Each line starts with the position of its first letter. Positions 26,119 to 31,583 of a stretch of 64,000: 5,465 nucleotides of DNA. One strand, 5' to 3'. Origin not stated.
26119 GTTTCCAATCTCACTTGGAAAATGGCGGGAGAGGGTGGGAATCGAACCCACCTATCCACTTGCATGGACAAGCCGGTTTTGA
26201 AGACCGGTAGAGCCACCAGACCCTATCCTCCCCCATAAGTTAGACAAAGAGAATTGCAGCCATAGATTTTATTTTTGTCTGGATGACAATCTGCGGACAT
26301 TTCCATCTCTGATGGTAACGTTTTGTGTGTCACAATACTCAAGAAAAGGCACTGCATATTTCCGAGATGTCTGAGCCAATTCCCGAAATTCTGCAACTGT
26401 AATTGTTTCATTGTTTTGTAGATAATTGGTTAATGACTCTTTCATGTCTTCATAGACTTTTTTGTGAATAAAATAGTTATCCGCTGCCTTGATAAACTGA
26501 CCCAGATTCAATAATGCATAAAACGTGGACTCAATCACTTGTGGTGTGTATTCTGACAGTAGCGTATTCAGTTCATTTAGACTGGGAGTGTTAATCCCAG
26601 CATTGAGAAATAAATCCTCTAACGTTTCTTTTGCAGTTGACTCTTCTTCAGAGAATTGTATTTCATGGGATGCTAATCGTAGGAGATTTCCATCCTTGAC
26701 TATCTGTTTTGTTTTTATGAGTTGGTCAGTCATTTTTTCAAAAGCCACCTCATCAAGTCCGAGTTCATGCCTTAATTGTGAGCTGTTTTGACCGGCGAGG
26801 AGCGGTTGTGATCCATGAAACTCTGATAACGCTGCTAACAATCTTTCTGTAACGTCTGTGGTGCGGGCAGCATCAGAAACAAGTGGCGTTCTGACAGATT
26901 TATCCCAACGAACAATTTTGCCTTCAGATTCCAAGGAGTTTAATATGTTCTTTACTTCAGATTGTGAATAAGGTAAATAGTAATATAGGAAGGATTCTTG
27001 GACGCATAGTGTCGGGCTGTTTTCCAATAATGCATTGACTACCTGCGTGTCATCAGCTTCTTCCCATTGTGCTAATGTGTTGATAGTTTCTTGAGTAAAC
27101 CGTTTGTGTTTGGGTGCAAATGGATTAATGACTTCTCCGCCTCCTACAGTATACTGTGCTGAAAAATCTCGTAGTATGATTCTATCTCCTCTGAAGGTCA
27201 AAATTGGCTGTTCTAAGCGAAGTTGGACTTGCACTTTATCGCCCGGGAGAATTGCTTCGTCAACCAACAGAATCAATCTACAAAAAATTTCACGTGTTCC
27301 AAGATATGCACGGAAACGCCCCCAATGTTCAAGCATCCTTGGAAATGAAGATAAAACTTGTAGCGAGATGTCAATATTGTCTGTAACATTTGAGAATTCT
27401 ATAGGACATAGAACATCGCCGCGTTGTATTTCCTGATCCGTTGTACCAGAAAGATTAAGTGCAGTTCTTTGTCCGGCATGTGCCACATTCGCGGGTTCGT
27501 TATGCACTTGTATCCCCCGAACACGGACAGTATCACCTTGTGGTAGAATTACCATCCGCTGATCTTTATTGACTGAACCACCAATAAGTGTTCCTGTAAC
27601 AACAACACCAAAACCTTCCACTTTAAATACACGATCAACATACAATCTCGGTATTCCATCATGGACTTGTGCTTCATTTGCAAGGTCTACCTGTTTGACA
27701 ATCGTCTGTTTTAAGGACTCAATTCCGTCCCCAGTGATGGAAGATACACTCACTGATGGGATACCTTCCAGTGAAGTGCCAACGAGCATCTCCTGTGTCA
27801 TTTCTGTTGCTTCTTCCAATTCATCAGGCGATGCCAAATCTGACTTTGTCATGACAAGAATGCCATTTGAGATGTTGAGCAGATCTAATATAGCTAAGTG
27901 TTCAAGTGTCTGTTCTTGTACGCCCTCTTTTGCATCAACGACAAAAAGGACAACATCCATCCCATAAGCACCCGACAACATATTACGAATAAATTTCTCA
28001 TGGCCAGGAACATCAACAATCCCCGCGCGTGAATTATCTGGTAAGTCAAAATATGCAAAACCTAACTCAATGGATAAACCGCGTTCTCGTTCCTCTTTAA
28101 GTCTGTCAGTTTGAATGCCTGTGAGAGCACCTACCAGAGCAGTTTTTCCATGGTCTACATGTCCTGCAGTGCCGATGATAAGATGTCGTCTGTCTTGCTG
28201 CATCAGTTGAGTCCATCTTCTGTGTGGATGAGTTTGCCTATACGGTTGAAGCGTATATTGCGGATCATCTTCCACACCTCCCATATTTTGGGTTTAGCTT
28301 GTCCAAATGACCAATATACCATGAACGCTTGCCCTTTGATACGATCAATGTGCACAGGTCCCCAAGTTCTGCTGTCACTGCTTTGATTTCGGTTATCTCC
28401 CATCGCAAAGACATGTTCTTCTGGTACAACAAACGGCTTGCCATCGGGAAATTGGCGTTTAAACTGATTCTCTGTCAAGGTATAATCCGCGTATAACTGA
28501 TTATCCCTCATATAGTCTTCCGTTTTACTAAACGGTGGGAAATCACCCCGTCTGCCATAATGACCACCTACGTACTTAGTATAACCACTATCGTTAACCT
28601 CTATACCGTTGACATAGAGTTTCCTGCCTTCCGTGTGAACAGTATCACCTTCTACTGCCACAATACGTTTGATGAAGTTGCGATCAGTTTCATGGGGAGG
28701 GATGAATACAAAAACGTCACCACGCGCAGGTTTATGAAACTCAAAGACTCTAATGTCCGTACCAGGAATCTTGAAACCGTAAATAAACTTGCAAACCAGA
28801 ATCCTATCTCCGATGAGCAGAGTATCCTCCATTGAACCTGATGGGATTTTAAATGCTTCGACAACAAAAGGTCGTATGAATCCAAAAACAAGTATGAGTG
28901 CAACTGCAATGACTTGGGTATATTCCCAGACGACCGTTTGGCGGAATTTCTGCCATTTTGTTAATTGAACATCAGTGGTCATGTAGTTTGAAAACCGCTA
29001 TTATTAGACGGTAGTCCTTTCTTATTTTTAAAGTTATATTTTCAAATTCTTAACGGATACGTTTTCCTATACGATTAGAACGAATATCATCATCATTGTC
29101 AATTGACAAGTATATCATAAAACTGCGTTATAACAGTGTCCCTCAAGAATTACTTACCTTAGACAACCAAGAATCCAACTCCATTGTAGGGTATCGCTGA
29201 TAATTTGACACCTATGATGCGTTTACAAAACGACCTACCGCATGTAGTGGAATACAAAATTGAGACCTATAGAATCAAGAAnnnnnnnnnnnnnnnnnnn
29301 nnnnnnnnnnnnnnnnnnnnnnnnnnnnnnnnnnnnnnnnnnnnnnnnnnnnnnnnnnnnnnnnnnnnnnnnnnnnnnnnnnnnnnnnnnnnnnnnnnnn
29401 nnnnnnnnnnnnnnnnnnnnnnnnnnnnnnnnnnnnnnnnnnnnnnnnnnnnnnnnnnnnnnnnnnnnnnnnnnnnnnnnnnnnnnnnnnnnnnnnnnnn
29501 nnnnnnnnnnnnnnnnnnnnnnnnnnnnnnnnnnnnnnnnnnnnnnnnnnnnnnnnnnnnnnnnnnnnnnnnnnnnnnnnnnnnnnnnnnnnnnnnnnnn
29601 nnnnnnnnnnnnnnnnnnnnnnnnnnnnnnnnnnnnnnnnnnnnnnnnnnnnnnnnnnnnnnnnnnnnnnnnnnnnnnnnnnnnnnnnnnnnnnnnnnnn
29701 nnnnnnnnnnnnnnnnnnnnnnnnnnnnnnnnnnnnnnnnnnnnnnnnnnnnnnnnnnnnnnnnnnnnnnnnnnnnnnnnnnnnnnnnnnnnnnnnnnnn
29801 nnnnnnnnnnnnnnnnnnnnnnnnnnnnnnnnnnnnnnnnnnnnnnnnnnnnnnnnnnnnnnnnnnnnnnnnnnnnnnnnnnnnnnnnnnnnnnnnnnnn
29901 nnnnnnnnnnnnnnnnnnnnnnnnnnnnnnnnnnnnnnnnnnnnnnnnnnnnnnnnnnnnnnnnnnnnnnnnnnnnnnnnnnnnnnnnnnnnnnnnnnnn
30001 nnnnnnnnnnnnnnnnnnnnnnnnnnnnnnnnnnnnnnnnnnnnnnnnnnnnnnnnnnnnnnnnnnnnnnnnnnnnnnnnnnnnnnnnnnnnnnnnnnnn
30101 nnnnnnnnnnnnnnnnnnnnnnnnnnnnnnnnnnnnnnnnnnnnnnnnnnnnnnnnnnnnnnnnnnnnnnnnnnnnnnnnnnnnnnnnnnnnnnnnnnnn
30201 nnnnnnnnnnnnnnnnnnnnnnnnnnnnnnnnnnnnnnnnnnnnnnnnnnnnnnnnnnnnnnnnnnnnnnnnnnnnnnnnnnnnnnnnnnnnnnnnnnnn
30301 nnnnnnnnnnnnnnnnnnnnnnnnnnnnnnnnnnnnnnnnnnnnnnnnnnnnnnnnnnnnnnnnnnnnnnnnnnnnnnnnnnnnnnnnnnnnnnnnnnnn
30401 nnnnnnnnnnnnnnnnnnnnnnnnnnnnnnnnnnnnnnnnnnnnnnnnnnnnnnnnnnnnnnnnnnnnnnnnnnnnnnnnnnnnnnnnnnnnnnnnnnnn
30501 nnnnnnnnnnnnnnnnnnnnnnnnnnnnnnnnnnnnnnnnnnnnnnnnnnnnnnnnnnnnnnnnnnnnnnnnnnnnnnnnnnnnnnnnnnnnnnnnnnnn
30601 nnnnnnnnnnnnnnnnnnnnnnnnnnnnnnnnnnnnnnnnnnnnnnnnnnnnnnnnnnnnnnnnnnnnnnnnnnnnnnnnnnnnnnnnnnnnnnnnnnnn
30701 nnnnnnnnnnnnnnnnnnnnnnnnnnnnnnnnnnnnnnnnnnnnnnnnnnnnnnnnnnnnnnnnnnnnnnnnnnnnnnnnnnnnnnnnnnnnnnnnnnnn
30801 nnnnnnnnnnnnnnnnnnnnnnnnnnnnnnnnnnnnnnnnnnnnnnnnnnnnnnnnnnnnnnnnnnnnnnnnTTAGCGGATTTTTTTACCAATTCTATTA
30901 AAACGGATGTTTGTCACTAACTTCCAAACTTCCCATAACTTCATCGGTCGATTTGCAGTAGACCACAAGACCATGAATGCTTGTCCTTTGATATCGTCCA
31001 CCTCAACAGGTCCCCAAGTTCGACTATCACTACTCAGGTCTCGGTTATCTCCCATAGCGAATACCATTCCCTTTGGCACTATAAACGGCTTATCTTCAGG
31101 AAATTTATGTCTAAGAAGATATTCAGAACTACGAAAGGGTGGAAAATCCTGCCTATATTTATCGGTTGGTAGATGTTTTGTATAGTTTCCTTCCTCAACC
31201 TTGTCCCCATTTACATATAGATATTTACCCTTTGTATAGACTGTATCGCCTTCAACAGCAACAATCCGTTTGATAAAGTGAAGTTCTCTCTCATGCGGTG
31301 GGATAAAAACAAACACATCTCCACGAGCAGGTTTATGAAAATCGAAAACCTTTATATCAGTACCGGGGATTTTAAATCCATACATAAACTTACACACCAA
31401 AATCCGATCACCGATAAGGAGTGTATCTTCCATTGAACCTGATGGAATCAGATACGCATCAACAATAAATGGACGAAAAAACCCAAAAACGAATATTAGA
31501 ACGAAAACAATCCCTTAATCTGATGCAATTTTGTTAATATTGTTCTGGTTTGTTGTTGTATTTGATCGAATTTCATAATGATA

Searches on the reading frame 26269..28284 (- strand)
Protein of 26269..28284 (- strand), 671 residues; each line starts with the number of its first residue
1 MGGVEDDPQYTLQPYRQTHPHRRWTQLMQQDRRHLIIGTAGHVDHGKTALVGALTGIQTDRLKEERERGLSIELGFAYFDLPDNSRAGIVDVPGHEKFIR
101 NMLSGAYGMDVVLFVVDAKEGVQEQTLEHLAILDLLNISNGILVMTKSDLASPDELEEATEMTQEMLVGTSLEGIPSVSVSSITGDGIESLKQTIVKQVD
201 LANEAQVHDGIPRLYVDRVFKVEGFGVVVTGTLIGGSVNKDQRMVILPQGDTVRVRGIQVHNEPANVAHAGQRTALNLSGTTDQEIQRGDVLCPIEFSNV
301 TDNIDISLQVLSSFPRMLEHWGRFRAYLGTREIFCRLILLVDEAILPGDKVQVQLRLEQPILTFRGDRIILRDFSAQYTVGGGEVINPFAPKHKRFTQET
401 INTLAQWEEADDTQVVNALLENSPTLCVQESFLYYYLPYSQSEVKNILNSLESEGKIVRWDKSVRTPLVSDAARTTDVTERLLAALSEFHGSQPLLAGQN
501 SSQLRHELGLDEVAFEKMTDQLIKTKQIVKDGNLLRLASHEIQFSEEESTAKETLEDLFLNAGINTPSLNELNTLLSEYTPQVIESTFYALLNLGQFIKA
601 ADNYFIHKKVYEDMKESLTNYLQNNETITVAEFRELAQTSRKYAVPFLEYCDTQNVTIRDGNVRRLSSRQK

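Call 31: search_protein_families(library=pfam, max_evalue=0.001, proteins=[window:26269-28284:-])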
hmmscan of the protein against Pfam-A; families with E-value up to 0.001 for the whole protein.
window:26269-28284:- (671 aa): 7 families
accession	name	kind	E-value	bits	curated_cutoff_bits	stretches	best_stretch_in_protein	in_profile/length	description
PF00009.33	GTP_EFTU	-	1.7e-35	122.7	26.5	1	33-198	2-185/188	Elongation factor Tu GTP binding domain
PF09107.17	SelB-wing_3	-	4.1e-19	68.3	23.2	1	620-666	1-47/47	Elongation factor SelB, winged helix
PF25461.1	Beta-barrel_SelB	-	5.5e-15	55.9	27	1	311-392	7-80/80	Selenocysteine-specific elongation factor, beta-barrel domain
PF03144.31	GTP_EFTU_D2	-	2.5e-10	41.1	30.3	1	226-293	1-73/73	Elongation factor Tu domain 2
PF09106.17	SelB-wing_2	-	1.3e-09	38.4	22.3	1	483-537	1-57/57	Elongation factor SelB, winged helix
PF01926.29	MMR_HSR1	-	2.7e-05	24.7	21.9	1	37-134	2-101/113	50S ribosome-binding GTPase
PF09439.16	SRPRB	-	0.00045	20.1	25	0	39-118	8-82/178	Signal recognition particle receptor beta subunit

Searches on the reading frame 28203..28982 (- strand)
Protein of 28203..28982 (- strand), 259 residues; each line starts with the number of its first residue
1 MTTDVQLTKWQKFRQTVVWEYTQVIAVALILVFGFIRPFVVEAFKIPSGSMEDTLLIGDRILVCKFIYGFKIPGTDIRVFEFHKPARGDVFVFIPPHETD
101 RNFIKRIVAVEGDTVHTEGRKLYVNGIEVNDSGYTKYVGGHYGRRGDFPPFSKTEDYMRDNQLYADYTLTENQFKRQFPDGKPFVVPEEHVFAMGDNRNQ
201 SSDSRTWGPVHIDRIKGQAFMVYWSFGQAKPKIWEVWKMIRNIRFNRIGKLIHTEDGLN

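Call 31: search_protein_families(library=pfam, max_evalue=0.001, proteins=[window:28203-28982:-])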
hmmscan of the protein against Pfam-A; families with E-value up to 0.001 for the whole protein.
window:28203-28982:- (259 aa): 1 family
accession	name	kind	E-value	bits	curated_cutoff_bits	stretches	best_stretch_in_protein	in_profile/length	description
PF10502.14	Peptidase_S26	-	1e-44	152.9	22.9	1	20-224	3-168/168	Signal peptidase, peptidase S26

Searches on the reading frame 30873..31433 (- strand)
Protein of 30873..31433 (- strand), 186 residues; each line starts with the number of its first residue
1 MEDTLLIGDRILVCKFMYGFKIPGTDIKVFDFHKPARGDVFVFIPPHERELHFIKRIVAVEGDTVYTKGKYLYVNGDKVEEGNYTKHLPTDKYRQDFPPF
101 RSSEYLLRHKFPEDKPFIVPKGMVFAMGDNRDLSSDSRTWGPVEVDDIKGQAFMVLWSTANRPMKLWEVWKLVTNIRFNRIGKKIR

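Call 31: search_protein_families(library=pfam, max_evalue=0.001, proteins=[window:30873-31433:-])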
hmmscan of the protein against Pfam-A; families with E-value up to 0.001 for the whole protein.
window:30873-31433:- (186 aa): 1 family
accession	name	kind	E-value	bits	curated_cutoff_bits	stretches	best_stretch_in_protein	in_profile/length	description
PF10502.14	Peptidase_S26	-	4.4e-36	124.8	22.9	1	1-157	33-168/168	Signal peptidase, peptidase S26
